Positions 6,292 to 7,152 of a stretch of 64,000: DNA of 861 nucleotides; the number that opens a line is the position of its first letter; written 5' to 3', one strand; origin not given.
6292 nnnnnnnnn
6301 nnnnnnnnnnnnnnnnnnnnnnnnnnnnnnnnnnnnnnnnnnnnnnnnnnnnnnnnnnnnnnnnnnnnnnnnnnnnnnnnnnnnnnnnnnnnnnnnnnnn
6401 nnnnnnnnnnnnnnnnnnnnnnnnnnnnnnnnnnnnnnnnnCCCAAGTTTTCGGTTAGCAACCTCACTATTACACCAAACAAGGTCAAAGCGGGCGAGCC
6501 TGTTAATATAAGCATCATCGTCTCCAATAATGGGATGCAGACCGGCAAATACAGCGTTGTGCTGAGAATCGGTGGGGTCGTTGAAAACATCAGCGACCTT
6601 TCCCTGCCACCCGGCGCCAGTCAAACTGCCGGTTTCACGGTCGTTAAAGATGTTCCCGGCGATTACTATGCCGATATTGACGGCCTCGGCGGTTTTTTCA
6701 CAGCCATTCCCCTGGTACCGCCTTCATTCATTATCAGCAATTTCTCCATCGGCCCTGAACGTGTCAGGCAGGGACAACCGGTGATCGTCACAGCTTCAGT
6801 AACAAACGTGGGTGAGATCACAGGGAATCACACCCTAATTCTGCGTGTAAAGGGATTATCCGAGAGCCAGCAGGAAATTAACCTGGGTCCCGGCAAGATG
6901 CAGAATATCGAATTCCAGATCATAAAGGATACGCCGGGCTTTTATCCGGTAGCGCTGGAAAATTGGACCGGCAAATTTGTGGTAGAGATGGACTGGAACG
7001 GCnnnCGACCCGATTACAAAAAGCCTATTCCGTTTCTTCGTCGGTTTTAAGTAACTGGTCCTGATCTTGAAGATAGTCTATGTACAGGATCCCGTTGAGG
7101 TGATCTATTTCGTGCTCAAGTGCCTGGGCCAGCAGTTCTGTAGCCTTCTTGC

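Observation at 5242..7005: Membrane protein with CARDB domains on both sides of a TM helix and a 230-aa Pro/Gly/Met/Gln-rich low-complexity segment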

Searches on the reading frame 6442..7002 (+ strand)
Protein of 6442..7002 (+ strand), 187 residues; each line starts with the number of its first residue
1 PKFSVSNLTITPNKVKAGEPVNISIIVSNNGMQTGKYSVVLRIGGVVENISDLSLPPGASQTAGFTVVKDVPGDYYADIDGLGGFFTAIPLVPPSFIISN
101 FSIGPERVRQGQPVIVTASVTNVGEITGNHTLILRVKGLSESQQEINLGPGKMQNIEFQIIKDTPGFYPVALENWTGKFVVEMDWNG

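Call 17: find_homologous_proteins(query=window:6442-7002:+, max_evalue=0.001)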
Query window:6442-7002:+ (187 aa): 50 proteins with E <= 0.001 among 143 candidates.
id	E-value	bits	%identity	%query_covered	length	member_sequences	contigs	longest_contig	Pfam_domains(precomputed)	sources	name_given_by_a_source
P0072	5.2e-116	403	98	100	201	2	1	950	PF07705.18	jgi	jgi:hypothetical protein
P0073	9.9e-113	393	95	100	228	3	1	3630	PF07705.18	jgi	jgi:hypothetical protein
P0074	5.7e-111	387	94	100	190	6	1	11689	PF07705.18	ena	-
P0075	1.8e-103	362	86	100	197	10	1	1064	PF07705.18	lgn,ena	-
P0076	1.5e-102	359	84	100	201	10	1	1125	PF07705.18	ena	-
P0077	7.9e-102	357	84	100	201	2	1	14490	PF07705.18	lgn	-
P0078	9.8e-101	353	84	100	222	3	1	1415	PF07705.18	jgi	jgi:hypothetical protein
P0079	4.8e-99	348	84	100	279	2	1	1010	PF07705.18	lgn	-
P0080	7.9e-99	347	79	100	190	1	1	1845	PF07705.18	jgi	jgi:hypothetical protein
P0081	9.2e-98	344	81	100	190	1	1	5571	PF07705.18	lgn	-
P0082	1.0e-97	344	81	100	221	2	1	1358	PF07705.18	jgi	jgi:hypothetical protein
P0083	5.1e-97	341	81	100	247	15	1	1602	PF07705.18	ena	-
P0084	7.6e-97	341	81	100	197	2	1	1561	PF07705.18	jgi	-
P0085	1.3e-96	340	79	100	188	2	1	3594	PF07705.18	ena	-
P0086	3.0e-96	339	79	100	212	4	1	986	PF07705.18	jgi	jgi:hypothetical protein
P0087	4.5e-96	338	78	100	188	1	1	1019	PF07705.18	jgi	-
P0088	8.2e-96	337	80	100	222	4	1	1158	PF07705.18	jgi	jgi:hypothetical protein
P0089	3.5e-95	335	80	98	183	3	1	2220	PF07705.18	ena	-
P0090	5.2e-95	335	79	100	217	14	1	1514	PF07705.18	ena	-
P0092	4.5e-71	257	82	77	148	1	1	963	PF07705.18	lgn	-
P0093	1.9e-70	255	62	99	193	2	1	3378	PF00207.29,PF07705.18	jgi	jgi:uncharacterized cupredoxin-like copper-binding protein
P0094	4.3e-70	254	60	100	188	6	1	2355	PF07705.18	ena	-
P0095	4.6e-69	250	59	100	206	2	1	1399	PF00207.29,PF07705.18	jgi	jgi:hypothetical protein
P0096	1.6e-67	245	57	99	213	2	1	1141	PF07705.18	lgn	-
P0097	1.6e-66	242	59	100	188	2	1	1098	PF07705.18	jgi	jgi:hypothetical protein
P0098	2.2e-65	238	55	100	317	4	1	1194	PF07705.18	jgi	jgi:hypothetical protein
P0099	6.8e-65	237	57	99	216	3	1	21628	PF07705.18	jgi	jgi:hypothetical protein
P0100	7.4e-65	236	60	100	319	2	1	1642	PF07705.18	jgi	jgi:hypothetical protein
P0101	1.2e-64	236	59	99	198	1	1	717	PF07705.18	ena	-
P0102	7.5e-63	230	57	99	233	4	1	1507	PF00207.29,PF07705.18,PF24156.3,PF22544.3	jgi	jgi:hypothetical protein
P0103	9.0e-63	230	58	98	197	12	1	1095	PF07705.18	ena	-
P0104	2.6e-62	228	54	100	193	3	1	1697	PF07705.18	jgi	jgi:hypothetical protein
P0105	3.2e-62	228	60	100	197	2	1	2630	PF07705.18,PF22544.3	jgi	jgi:hypothetical protein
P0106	8.5e-58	213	52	99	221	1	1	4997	PF07705.18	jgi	jgi:hypothetical protein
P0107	4.0e-57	211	59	88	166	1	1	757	PF07705.18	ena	-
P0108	5.1e-56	208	52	95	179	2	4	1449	PF07705.18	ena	-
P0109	3.6e-54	202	51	99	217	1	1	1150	PF07705.18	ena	-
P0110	1.1e-53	200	56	81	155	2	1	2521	PF07705.18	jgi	-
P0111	1.1e-52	197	51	99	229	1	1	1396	PF07705.18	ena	-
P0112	1.7e-52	196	51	99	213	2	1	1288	PF07705.18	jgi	-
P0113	7.4e-52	194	50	98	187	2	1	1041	PF07705.18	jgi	jgi:uncharacterized cupredoxin-like copper-binding protein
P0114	7.8e-50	187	49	99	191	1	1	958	PF00207.29,PF07705.18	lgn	-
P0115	2.0e-49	186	47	98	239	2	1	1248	PF07705.18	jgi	jgi:hypothetical protein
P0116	4.0e-49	185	47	99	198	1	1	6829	PF07705.18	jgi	jgi:uncharacterized protein (DUF58 family)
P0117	6.6e-49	184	50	97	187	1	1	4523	PF07705.18,PF14310.13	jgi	jgi:hypothetical protein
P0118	9.3e-48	181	53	79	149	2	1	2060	PF07705.18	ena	-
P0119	1.0e-37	148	66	60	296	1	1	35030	PF07705.18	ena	-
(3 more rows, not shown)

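Call 22: find_related_loci(query=A2, collection=genome_contigs, flank=6000)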
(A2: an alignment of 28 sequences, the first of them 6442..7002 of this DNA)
Query A2 (187 aa) in genome_contigs; peptide patterns used: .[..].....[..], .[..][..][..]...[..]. (x = any residue, [..] = any of these).
134 stretches matched a pattern; 63 encode a relative of the query (tblastn E <= 1e-3); 63 distinct loci.
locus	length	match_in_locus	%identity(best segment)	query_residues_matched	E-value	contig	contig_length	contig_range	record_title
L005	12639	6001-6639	95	1-187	2e-118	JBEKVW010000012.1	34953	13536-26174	MAG: Dehalococcoidia bacterium isolate SPRUCE 613 SPRUCE_613_12, whole genome shotgun sequence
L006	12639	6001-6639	94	1-187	3e-116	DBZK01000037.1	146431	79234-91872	MAG TPA_asm: Dehalococcoidia bacterium UBA1162 UBA1162_contig_1105, whole genome shotgun sequence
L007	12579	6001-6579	93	1-187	1e-116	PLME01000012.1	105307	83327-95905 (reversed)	MAG: Dehalococcoidia bacterium isolate fen_1075 73.20120800_E3S.24_contig_2369, whole genome shotgun sequence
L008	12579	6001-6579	92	1-187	3e-116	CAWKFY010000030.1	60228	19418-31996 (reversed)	MAG: uncultured Chloroflexia bacterium isolate MFD04492.bin.2.15 genome assembly, contig: contig_57066, whole genome sho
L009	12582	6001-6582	93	1-187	9e-116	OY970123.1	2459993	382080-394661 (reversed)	MAG: uncultured Chloroflexia bacterium isolate MFD01476.bin.c.5 genome assembly, chromosome: 1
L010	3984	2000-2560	86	1-187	2e-109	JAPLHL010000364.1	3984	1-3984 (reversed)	MAG: Chloroflexota bacterium isolate LacPavin_0920_SED4_MAG_48_8 LacPavin_0920_SED4_scaffold_3231555, whole genome shotg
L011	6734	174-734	86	1-187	4e-108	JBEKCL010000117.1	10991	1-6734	MAG: Dehalococcoidia bacterium isolate SPRUCE 159 SPRUCE_159_117, whole genome shotgun sequence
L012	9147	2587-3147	84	1-187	1e-106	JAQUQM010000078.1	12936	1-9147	MAG: Dehalococcoidia bacterium isolate STD1_5 NODE_12665_length_12936_cov_3.539230_Sandtown_D1, whole genome shotgun seq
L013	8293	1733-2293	85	1-187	2e-106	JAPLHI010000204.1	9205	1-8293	MAG: Chloroflexota bacterium isolate LacPavin_0920_SED3_MAG_48_9 LacPavin_0920_SED3_scaffold_1958493, whole genome shotg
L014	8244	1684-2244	86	1-187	6e-106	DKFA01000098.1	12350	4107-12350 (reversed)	MAG TPA_asm: Dehalococcoidia bacterium UBA6808 UBA6808_contig_53719, whole genome shotgun sequence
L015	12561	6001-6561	83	1-187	4e-106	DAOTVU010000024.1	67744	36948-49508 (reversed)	MAG TPA_asm: Dehalococcoidia bacterium isolate H111_81 k127_1571314, whole genome shotgun sequence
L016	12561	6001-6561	80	1-187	6e-104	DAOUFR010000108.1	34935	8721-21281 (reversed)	MAG TPA_asm: Dehalococcoidia bacterium isolate R125_62 21548, whole genome shotgun sequence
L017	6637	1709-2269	83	1-187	9e-104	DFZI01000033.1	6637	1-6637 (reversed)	MAG TPA_asm: Dehalococcoidia bacterium UBA4060 UBA4060_contig_28650, whole genome shotgun sequence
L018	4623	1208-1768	80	1-187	3e-103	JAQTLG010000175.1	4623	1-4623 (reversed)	MAG: Dehalococcoidia bacterium isolate STA_11 NODE_48534_length_4623_cov_2.642571_Sandtown_A, whole genome shotgun seque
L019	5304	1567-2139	80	1-187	8e-103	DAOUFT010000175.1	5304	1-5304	MAG TPA_asm: Dehalococcoidia bacterium isolate R24_101 k131_1161962, whole genome shotgun sequence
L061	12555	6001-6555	56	1-186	1e-66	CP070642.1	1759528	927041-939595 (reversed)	MAG: Chloroflexota bacterium isolate bin905 chromosome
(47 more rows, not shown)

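Call 28: predict_structure(alignment_id=A2)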
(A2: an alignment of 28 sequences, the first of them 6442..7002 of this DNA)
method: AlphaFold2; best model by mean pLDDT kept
length: 187 residues; sequences in the alignment: 28
mean_pLDDT: 94.6   pTM: 0.69
mean pLDDT of the five models: 94.6, 94.4, 93.5, 93.1, 93.0
residues with pLDDT >= 90: 177; 70-90: 6; 50-70: 3; < 50: 1
segments of 3 or more residues with pLDDT < 50: none
pLDDT, mean of each block of 10 residues (from residue 1): 91 96 97 94 93 95 95 95 95 96 96 97 97 95 96 97 95 96 75
secondary structure, 60 per line:
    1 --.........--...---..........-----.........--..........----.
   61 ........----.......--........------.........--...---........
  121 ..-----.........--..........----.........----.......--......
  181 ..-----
elements in order: E3-11 E14-16 E20-29 E35-43 E46-55 E60-68 E73-79 E82-89 E96-104 E107-109 E113-122 E128-136 E139-148 E153-161 E166-172 E175-182

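Call 31: fold_search(model_id=the predicted structure, library=pdb)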
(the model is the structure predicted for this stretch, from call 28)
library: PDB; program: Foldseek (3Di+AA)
matches with E <= 10: 1642; with E <= 0.001: 210
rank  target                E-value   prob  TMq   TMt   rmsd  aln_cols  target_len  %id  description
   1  8csw                  2.7e-07  1.00  0.35  0.13  12.1       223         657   15  Local refinement of protein 4.2 in Class 2 of erythrocyte ankyrin-1 complex (released 2022-07-20)
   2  4kkp_B                4.1e-07  1.00  0.38  0.31  23.4       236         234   16  Crystal structure of Vibrio cholerae RbmA (crystal form 2) (released 2013-05-22)
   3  7uzs                  4.1e-07  1.00  0.37  0.13  12.0       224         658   15  Protein 4.2 (local refinement from consensus reconstruction of ankyrin complex classes) (released 2022-07-20)
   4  4kkp_A                5.5e-07  1.00  0.38  0.31  23.5       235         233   16  Crystal structure of Vibrio cholerae RbmA (crystal form 2) (released 2013-05-22)
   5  4kkq_A                7.0e-07  1.00  0.38  0.32  23.5       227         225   16  Crystal structure of Vibrio cholerae RbmA (crystal form 1) (released 2013-05-22)
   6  4be6_A                8.6e-07  1.00  0.38  0.32  23.8       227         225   18  V. cholera biofilm scaffolding protein RbmA (released 2013-12-18)
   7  4kkq_B                1.0e-06  1.00  0.38  0.32  23.6       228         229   16  Crystal structure of Vibrio cholerae RbmA (crystal form 1) (released 2013-05-22)
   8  4be5_A                1.1e-06  1.00  0.38  0.32  23.6       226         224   16  V. cholera biofilm scaffolding protein RbmA (released 2013-12-18)
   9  4kkr_A                1.4e-06  1.00  0.37  0.32  23.6       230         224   16  Crystal structure of Vibrio cholerae RbmA (crystal form 3) (released 2013-05-22)
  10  8oxw_A                1.9e-06  1.00  0.35  0.13  13.0       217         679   15  Transglutaminase 3 in complex with DH patient-derived Fab DH63-B02 (released 2023-10-18)
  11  8oxv_A                2.0e-06  1.00  0.34  0.12  12.9       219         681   16  Transglutaminase 3 zymogen in complex with DH patient-derived Fab DH63-B02 (released 2023-10-18)
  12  7tvz_E                2.2e-06  1.00  0.35  0.12  11.5       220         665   15  Cryo-EM structure of human band 3-protein 4.2 complex in diagonal conformation (released 2022-06-08)
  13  7sqc_F1               2.4e-06  1.00  0.38  0.20   8.8       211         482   13  Ciliary C1 central pair apparatus isolated from Chlamydomonas reinhardtii (released 2022-04-13)
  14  7sqc_F0               2.7e-06  1.00  0.37  0.27   9.2       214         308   13  Ciliary C1 central pair apparatus isolated from Chlamydomonas reinhardtii (released 2022-04-13)
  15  6kzb_A                4.0e-06  1.00  0.32  0.12  12.9       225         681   11  Transglutaminase2 complexed with calcium (released 2020-12-09)
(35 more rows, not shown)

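Call 34: search_protein_representatives(alignment_id=A2)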
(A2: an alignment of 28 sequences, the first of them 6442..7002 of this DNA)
Query: 28 sequences, 195 profile positions. Proteins with E-value up to 0.001 (for the whole library): 10222; up to 1e-10: 5046; up to 1e-30: 881. The best 150 are listed.
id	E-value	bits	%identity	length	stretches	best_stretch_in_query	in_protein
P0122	4.3e-208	702.1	-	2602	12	8-182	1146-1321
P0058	5.7e-140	479.8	-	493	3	8-195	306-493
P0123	1.1e-136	469.1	-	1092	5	12-189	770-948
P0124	4.0e-131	451.0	-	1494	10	12-181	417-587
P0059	3.8e-129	444.5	-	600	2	4-195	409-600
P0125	1.6e-123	426.1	-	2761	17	21-179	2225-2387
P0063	2.4e-118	409.3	-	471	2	3-195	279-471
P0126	2.0e-117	406.3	-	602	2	2-194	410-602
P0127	4.7e-117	405.0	-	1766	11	6-183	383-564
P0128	1.6e-116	403.3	-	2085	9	9-182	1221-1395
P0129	2.5e-115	399.4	-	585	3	6-194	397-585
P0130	1.4e-114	397.0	-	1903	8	9-183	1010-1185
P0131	1.5e-110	383.8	-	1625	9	9-182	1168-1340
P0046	1.1e-104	364.6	-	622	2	5-195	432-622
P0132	3.0e-104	363.3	-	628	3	9-190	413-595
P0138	7.5e-96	335.9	-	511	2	7-195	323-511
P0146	1.1e-89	315.8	-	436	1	6-195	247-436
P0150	1.6e-85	302.2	-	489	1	9-194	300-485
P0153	1.0e-82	293.0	-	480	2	7-191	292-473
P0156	9.3e-82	289.9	-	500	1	5-194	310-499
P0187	6.8e-70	251.2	-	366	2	6-189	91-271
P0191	3.0e-69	249.1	-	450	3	9-188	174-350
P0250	2.8e-57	210.0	-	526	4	10-189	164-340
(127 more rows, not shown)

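Call 43: search_protein_families(library=pfam, proteins=[P0187, P0191, P0153, P0122], max_evalue=0.01)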
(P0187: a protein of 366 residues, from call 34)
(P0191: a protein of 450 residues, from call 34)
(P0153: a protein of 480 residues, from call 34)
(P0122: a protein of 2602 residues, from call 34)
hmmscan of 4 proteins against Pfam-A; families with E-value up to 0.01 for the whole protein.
P0187 (366 aa): 6 families
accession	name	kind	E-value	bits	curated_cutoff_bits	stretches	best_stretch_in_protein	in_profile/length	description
PF07705.17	CARDB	-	9.6e-16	58.3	22.7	3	100-172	3-81/101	CARDB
PF22544.2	HYDIN_VesB_CFA65-like_Ig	-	1.3e-06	29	25.5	0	287-361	14-85/100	HYDIN/CFA65/VesB-like, Ig-like domain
PF16841.11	CBM60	-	1.2e-05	26.1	28.2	0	303-352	7-54/91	Ca-dependent carbohydrate-binding module xylan-binding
PF14310.12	Fn3-like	-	1.9e-05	25.1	25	0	322-342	23-43/71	Fibronectin type III-like domain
PF13157.11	Enas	-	0.00018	21.9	22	0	211-249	48-83/112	Endospore appendages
PF12690.13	BsuPI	-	0.0036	17.7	22.9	0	322-351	62-94/101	Intracellular proteinase inhibitor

P0191 (450 aa): 7 families
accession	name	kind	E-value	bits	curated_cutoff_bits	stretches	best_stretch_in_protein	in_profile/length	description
PF07705.17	CARDB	-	4.2e-20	72.3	22.7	2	176-252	4-81/101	CARDB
PF22544.2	HYDIN_VesB_CFA65-like_Ig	-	6.8e-06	26.7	25.5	0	186-249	13-79/100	HYDIN/CFA65/VesB-like, Ig-like domain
PF07610.17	DUF1573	-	1.7e-05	25.2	26.1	0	268-339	3-76/98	Protein of unknown function (DUF1573)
PF13584.12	BatD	-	3e-05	25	24.1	0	182-250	2-71/92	BatD DUF11 like domain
PF23861.1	Ribophorin_II_2nd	-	0.00016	22.2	23.4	0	189-219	60-92/105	Ribophorin II second domain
PF13954.11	PapC_N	-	0.00019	21.9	27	0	204-255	25-77/146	PapC N-terminal domain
PF13473.12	Cupredoxin_1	-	0.0019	18.7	27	0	285-352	6-71/104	Cupredoxin-like domain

P0153 (480 aa): 16 families
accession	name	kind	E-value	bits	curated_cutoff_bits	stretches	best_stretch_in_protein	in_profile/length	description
PF07705.17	CARDB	-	1e-24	87.1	22.7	3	148-219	7-80/101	CARDB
PF16640.11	Big_3_5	-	3e-10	41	35.5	2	301-369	1-64/88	Bacterial Ig-like domain (group 3)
PF14310.12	Fn3-like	-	5e-07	30.2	25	0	192-219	25-52/71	Fibronectin type III-like domain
PF13954.11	PapC_N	-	7.3e-06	26.5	27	1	158-224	11-78/146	PapC N-terminal domain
PF00207.28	A2M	-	7.3e-06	26.2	21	0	150-175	60-85/92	Alpha-2-macroglobulin family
PF05506.17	PLipase_C_C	-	2e-05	25.8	24.4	0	174-227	20-73/80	Bacterial phospholipase C, C-terminal domain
PF11896.14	GlgE_dom_N_S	-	7.2e-05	23.6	25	0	154-225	19-89/179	Alpha-1,4-glucan:maltose-1-phosphate maltosyltransferase, domain N/S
PF21633.3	MOV-10_Ig-like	-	0.0001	22.8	27.4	0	420-462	60-102/126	Helicase MOV-10, Ig-like domain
PF02221.20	E1_DerP2_DerF2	-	0.00012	22.9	22.7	0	385-421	14-52/133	ML domain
PF22544.2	HYDIN_VesB_CFA65-like_Ig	-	0.00031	21.4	25.5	0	158-219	17-81/100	HYDIN/CFA65/VesB-like, Ig-like domain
PF06280.18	fn3_5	-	0.00076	20.6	27.6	0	160-210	24-80/112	Fn3-like domain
PF06030.18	WxLIP_PGBD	-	0.00082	19.8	27.3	0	421-466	72-118/121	WxL Interacting Protein, peptidoglycan binding domain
PF00927.28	Transglut_C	-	0.0024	18.4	26.6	0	156-218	11-86/106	Transglutaminase family, C-terminal ig like domain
PF12690.13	BsuPI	-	0.003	17.9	22.9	0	192-220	64-94/101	Intracellular proteinase inhibitor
PF08308.17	PEGA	-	0.006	16.9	20.8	0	168-208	27-67/71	PEGA domain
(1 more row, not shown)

P0122 (2602 aa): 11 families
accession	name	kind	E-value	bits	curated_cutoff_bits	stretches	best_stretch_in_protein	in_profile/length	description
PF07705.17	CARDB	-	2.2e-127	416.7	22.7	17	694-768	9-85/101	CARDB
PF00082.27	Peptidase_S8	-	6e-46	157.5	21.8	1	185-471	1-288/288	Subtilase family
PF22544.2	HYDIN_VesB_CFA65-like_Ig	-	3.4e-26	91.8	25.5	1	1526-1601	4-82/100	HYDIN/CFA65/VesB-like, Ig-like domain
PF24542.1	Ig_TPPC8_C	-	2.1e-09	37.5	27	0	735-763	67-95/103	TPPC8 C-terminal Ig-like domain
PF13584.12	BatD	-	6.6e-07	30.3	24.1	0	494-586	1-76/92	BatD DUF11 like domain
PF16841.11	CBM60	-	3e-06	28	28.2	0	803-856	3-53/91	Ca-dependent carbohydrate-binding module xylan-binding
PF23265.1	Ig-like_KY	-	2.2e-05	25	27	0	1556-1609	46-105/129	KY-like, immunoglobulin-like domain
PF16116.10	DUF4832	-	3.2e-05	24.2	29.2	0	500-566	117-191/216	Domain of unknown function (DUF4832)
PF17766.7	fn3_6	-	3.3e-05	24.4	26.4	0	504-563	16-74/99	Fibronectin type-III domain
PF23722.1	Beta-sand_DEX1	-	8.5e-05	23.5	27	0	1198-1226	40-68/99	DEX1 beta-sandwich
PF17970.7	bMG1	-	0.0071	16.8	26.4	0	825-861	12-48/105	Bacterial Alpha-2-macroglobulin MG1 domain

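Call 47: list_cluster_members(proteins=[P0187, P0191, P0250, P0153, P0150, P0156, P0146, P0138, P0126, P0129])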
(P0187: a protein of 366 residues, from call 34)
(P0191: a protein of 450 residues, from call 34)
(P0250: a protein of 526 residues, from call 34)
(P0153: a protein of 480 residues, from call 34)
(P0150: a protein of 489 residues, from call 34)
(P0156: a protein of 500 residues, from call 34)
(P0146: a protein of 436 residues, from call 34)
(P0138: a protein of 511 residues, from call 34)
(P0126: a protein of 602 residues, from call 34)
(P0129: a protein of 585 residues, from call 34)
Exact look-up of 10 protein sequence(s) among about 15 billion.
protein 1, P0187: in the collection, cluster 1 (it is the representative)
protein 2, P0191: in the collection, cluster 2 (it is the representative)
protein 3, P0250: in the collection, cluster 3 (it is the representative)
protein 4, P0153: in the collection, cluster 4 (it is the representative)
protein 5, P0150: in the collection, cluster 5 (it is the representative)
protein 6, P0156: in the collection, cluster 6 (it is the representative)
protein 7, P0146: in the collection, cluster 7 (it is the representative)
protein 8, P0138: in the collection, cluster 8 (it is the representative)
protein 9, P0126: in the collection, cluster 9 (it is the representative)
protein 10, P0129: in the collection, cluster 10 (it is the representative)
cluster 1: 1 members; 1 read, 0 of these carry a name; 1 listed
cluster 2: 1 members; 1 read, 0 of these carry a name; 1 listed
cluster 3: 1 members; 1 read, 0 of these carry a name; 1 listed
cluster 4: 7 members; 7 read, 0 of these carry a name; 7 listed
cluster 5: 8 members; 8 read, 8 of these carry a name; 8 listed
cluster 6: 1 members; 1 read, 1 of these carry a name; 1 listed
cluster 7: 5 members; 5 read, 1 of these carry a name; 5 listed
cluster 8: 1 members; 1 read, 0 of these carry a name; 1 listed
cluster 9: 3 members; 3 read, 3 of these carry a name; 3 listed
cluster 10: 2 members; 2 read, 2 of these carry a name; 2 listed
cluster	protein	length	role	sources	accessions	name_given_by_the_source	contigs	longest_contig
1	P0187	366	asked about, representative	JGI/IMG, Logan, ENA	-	-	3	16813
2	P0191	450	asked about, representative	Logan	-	-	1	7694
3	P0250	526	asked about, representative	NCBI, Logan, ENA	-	-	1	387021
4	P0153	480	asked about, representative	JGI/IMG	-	-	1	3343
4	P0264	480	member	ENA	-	-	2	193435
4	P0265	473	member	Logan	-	-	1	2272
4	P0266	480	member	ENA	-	-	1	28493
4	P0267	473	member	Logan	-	-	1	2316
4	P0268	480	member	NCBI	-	-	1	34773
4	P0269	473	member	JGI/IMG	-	-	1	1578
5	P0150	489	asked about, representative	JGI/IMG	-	Sec-independent protein translocase protein TatA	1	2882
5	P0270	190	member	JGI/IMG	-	hypothetical protein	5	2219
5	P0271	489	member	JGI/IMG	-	Sec-independent protein translocase protein TatA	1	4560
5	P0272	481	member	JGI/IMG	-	Sec-independent protein translocase protein TatA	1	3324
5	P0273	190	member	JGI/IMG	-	hypothetical protein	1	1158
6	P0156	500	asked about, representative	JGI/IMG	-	hypothetical protein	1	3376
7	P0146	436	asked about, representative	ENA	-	-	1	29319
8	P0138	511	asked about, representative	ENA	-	-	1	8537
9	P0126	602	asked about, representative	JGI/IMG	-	hypothetical protein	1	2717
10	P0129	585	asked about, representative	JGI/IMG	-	uncharacterized protein (DUF58 family)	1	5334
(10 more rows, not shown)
